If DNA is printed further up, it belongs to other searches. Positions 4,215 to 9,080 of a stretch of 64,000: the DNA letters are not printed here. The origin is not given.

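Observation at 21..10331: Cluster of seven PEP-utilizing swivel phosphohistidine domains on a PpsA-like ATP-binding head, with no PEP/pyruvate TIM barrel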

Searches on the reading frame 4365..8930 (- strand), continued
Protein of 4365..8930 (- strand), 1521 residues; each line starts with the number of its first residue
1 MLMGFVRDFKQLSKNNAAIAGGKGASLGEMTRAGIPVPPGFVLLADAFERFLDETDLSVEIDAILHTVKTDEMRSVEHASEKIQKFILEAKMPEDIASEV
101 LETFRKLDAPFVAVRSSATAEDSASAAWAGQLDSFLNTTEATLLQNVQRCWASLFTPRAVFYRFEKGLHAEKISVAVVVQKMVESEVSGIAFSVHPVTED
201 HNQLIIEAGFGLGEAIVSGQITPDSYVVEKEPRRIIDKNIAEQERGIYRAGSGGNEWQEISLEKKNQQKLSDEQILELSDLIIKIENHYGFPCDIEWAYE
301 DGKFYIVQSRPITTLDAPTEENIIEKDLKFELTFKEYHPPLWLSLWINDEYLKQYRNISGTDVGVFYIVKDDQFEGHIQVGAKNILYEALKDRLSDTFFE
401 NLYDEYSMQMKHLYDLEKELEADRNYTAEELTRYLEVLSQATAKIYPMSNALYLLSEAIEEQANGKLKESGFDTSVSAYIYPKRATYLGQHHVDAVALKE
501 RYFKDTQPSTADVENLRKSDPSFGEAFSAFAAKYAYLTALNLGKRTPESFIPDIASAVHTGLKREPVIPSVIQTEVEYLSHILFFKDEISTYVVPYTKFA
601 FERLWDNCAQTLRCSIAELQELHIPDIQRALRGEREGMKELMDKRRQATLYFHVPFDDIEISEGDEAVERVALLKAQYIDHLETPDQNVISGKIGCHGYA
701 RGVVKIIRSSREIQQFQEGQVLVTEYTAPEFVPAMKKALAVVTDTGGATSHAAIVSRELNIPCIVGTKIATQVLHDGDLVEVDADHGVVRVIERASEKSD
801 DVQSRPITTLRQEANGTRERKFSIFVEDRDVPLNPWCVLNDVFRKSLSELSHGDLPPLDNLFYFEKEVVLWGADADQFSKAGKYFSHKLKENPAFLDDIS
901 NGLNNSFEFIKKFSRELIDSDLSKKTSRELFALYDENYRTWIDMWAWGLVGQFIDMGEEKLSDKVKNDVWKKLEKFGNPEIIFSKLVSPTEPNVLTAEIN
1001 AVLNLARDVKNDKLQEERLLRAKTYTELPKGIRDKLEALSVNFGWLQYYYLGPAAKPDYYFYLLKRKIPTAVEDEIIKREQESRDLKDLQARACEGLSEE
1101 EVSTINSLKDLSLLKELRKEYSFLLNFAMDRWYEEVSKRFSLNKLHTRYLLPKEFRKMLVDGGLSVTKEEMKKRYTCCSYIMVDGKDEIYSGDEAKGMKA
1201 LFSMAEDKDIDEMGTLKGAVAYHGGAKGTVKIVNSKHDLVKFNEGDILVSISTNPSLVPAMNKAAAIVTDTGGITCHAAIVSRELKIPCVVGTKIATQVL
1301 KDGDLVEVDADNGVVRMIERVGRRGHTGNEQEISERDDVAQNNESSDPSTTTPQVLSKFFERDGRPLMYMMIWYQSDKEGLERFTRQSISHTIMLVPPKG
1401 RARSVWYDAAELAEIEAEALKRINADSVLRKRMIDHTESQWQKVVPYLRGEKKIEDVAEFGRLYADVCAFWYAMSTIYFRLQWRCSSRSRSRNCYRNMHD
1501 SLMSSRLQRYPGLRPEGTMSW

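Call 28: find_encoding_contigs(protein=P0017, flank=10000, max_places=2)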
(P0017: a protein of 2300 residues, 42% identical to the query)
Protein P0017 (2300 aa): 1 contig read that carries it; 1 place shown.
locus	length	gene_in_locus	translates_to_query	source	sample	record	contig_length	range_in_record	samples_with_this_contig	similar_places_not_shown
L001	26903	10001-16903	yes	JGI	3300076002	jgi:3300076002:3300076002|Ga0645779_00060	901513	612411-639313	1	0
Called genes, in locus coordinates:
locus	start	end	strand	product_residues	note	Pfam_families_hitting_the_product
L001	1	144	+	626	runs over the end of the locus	PF00391:PEP-utilizers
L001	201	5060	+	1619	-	PF01326:PPDK_N, PF00391:PEP-utilizers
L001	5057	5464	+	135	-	-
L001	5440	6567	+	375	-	PF00391:PEP-utilizers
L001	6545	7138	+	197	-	PF01966:HD (weak)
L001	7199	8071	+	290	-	-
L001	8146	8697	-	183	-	PF00300:His_Phos_1 (weak)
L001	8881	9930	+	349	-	PF00665:rve (weak), PF13683:rve_3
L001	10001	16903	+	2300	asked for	PF01326:PPDK_N, PF02350:Epimerase_2 (faint), PF00391:PEP-utilizers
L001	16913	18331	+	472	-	PF00391:PEP-utilizers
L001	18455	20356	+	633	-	PF01411:tRNA-synt_2c, PF07973:tRNA_SAD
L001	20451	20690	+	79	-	PF01176:eIF-1a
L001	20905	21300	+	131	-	PF00416:Ribosomal_S13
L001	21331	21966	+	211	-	PF00411:Ribosomal_S11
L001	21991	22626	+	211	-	PF00163:Ribosomal_S4, PF01479:S4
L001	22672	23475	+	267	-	PF01193:RNA_pol_L, PF01000:RNA_pol_A_bac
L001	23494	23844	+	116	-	PF01196:Ribosomal_L17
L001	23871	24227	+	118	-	PF00572:Ribosomal_L13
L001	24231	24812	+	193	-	PF00380:Ribosomal_S9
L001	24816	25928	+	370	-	PF13632:Glyco_trans_2_3 (weak)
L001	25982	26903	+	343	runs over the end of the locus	PF04545:Sigma70_r4, PF05066:HARE-HTH (weak)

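Call 31: find_encoding_contigs(protein=P0005, flank=10000, max_places=2)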
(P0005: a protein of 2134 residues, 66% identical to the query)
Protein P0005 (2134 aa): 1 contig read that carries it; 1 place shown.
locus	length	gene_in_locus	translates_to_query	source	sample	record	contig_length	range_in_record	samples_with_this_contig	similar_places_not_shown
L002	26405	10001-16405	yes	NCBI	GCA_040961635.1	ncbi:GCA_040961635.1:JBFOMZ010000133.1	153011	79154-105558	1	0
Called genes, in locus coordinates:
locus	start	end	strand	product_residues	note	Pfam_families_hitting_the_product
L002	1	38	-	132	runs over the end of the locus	PF01258:zf-dskA_traR (weak)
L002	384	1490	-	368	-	-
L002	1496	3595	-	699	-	PF01138:RNase_PH, PF03725:RNase_PH_C (weak), PF01138:RNase_PH, PF00013:KH_1, PF00575:S1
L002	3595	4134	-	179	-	PF01936:NYN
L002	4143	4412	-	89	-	PF00312:Ribosomal_S15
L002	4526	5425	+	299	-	PF02899:Phage_int_SAM_1, PF13102:Phage_int_SAM_5 (weak), PF13495:Phage_int_SAM_4 (weak), PF00589:Phage_integrase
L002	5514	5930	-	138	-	PF02021:UPF0102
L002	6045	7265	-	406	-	PF27218:MJ0043_C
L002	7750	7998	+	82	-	-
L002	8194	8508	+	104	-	-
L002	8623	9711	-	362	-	PF00089:Trypsin, PF13365:Trypsin_2, PF13180:PDZ_2, PF17820:PDZ_6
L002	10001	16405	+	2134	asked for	PF01326:PPDK_N, PF00391:PEP-utilizers, PF02350:Epimerase_2 (faint), PF01989:AcnX_swivel_put (faint), PF00391:PEP-utilizers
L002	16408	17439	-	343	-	PF13091:PLDc_2, PF00614:PLDc (faint), PF13091:PLDc_2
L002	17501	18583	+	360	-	PF00391:PEP-utilizers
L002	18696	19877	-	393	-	PF00078:RVT_1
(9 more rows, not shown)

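Call 32: find_encoding_contigs(protein=P0004, flank=10000, max_places=2)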
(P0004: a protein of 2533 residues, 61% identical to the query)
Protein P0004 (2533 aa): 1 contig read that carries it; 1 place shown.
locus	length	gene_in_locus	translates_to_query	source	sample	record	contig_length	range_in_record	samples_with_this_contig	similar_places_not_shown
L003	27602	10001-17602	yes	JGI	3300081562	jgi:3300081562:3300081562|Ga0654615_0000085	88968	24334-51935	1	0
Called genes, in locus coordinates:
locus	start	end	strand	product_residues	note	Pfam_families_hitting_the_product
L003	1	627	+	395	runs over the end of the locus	PF13439:Glyco_transf_4, PF13579:Glyco_trans_4_4, PF00534:Glycos_transf_1, PF13692:Glyco_trans_1_4, PF13524:Glyco_trans_1_2 (weak)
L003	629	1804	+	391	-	PF00534:Glycos_transf_1 (weak), PF13692:Glyco_trans_1_4, PF13524:Glyco_trans_1_2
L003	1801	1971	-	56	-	-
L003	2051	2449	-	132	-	-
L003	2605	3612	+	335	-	PF04321:RmlD_sub_bind, PF01073:3Beta_HSD, PF01370:Epimerase, PF02719:Polysacc_synt_2, PF07993:NAD_binding_4, PF16363:GDP_Man_Dehyd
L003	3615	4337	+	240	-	PF02463:SMC_N (faint), PF00005:ABC_tran, PF13304:AAA_21 (faint)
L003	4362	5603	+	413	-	PF12704:MacB_PCD, PF02687:FtsX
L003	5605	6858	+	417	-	PF12704:MacB_PCD, PF02687:FtsX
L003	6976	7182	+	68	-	-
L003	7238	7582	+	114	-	-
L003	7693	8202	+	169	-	PF00293:NUDIX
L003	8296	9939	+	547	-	PF00005:ABC_tran, PF02463:SMC_N (faint), PF13175:AAA_15 (faint), PF13555:AAA_29 (faint), PF13304:AAA_21 (weak), PF00005:ABC_tran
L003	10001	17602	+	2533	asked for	PF01326:PPDK_N, PF00391:PEP-utilizers, PF02350:Epimerase_2 (faint), PF00391:PEP-utilizers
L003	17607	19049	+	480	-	PF00391:PEP-utilizers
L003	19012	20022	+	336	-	-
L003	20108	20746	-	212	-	-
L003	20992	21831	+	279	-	-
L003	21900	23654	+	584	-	PF21760:SecD_1st, PF00639:Rotamase, PF13145:Rotamase_2 (weak), PF13616:Rotamase_3, PF22599:SecDF_P1_head, PF03176:MMPL, PF02355:SecD_SecF_C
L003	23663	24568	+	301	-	PF07549:Sec_GG (faint), PF02355:SecD_SecF_C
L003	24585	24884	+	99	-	PF08621:RPAP1_N (faint)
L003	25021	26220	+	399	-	PF00579:tRNA-synt_1b, PF22421:SYY_C-terminal, PF01479:S4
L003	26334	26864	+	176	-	-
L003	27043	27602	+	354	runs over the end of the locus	PF02912:Phe_tRNA-synt_N, PF01409:tRNA-synt_2d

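Call 63: search_protein_families(library=padloc, proteins=[window:4365-8930:-], max_evalue=0.01)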
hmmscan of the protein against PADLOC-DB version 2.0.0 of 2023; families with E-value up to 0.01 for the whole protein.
window:4365-8930:- (1521 aa): 0 families

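Call 65: find_related_loci(query=window:4365-8930:-, collection=genome_contigs, flank=6000)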
Query window:4365-8930:- (1521 aa) in genome_contigs; peptide patterns used: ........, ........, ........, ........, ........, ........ (x = any residue, [..] = any of these).
41 stretches matched a pattern; 14 encode a relative of the query (tblastn E <= 1e-3); 14 distinct loci.
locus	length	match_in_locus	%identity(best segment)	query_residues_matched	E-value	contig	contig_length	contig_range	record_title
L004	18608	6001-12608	44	3-1481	4e-175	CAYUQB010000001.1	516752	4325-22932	MAG TPA_asm: uncultured Candidatus Saccharibacteria bacterium isolate binchicken_co110_140 genome assembly, contig: NODE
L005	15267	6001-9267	79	5-1320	1e-154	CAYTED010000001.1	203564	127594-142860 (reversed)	MAG TPA_asm: uncultured Bdellovibrionales bacterium isolate binchicken_co128_120 genome assembly, contig: NODE_39_length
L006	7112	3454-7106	59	6-1320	5e-150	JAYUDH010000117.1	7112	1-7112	MAG: Candidatus Moraniibacteriota bacterium isolate GFS_7157 GFS_7157_116, whole genome shotgun sequence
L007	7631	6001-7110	64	9-356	1e-139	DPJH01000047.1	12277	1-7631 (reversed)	MAG TPA_asm: Candidatus Moraniibacteriota bacterium isolate UBA8518 contig_347813, whole genome shotgun sequence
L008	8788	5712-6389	82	5-230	3e-110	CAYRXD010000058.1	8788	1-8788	MAG TPA_asm: uncultured Candidatus Saccharibacteria bacterium isolate binchicken_co125_168 genome assembly, contig: NODE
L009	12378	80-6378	78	5-1325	2e-109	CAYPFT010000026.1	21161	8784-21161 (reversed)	MAG TPA_asm: uncultured Candidatus Saccharibacteria bacterium isolate SRP090828_co3_53 genome assembly, contig: NODE_382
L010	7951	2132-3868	81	5-1478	6e-108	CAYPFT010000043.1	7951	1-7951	MAG TPA_asm: uncultured Candidatus Saccharibacteria bacterium isolate SRP090828_co3_53 genome assembly, contig: NODE_195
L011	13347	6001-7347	44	6-1315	2e-75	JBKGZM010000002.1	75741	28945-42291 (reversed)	MAG: Dehalococcoidia bacterium isolate C5M10_15 NODE_37_length_75741_cov_11.254644, whole genome shotgun sequence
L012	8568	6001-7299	46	9-1315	5e-75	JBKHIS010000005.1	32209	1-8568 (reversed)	MAG: Candidatus Hadarchaeia archaeon isolate D2M19_6 NODE_8_length_32209_cov_5.230889, whole genome shotgun sequence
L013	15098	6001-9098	60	3-1478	1e-135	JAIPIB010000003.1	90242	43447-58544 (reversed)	MAG: Candidatus Paceibacterota bacterium isolate Tobar12.5m-G43 Tobar12-5m-C193, whole genome shotgun sequence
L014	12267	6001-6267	33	703-1315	2e-8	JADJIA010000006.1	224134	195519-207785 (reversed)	MAG: Ignavibacteriales bacterium isolate Ega_18-Q3-R5-49_BATAC.76 tig00002364-10-2263210, whole genome shotgun sequence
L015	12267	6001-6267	31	703-1315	1e-7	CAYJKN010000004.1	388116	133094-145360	MAG TPA_asm: uncultured Ignavibacteriaceae bacterium isolate ERP124720_co1_90 genome assembly, contig: NODE_26_length_38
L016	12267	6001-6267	31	703-1315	1e-7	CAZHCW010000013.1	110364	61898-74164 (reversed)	MAG TPA_asm: uncultured Ignavibacteriaceae bacterium isolate binchicken_co269_63 genome assembly, contig: NODE_183_lengt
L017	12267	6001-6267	30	703-1315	2e-7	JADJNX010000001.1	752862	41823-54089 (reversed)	MAG: Ignavibacteriales bacterium isolate Fred_18-Q3-R57-64_BAT3C.169 tig00003623-10-7540170, whole genome shotgun sequen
